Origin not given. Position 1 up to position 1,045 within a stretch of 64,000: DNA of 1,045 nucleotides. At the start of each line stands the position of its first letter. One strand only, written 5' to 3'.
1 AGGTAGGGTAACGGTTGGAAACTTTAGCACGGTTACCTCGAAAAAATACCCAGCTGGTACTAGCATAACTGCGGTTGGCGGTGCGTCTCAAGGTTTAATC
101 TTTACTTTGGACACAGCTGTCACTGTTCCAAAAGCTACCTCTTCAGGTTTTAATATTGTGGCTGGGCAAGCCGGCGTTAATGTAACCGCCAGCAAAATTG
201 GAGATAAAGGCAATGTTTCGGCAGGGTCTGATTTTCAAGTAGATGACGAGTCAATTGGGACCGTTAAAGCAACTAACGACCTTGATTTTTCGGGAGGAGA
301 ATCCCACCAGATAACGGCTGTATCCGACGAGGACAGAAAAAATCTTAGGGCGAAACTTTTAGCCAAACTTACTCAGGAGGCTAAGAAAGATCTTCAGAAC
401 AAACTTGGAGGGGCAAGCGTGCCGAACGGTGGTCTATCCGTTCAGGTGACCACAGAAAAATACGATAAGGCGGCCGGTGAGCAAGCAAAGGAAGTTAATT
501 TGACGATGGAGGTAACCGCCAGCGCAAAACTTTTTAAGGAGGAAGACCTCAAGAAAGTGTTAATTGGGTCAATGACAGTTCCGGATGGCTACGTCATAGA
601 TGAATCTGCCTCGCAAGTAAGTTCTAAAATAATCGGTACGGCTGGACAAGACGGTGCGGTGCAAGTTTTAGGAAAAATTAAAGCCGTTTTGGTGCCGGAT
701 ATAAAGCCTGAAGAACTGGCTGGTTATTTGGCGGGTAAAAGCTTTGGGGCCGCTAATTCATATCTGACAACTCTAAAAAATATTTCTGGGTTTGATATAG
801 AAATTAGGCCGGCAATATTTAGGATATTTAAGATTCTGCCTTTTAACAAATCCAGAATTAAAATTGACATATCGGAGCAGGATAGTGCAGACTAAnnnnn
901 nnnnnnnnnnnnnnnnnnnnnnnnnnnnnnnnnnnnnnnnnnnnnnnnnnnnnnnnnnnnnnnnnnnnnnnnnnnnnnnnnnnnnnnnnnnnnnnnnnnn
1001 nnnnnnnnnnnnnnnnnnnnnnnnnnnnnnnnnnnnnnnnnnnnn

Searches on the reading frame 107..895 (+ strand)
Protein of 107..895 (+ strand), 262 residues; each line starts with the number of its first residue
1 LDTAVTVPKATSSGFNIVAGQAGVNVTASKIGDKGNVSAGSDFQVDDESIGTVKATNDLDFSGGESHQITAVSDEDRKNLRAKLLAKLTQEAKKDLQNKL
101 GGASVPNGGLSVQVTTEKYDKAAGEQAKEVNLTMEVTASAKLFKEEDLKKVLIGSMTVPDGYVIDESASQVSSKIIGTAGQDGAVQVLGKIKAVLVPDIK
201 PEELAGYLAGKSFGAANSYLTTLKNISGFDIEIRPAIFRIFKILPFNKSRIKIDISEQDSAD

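Call 3: search_protein_families(library=pfam, proteins=[window:107-895:+], max_evalue=0.01)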
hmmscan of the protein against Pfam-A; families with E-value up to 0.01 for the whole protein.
window:107-895:+ (262 aa): 1 family
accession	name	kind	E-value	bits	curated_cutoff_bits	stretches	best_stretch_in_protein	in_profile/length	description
PF04865.19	Baseplate_J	-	0.00015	21.6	21.1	1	17-65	60-110/255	Baseplate J-like protein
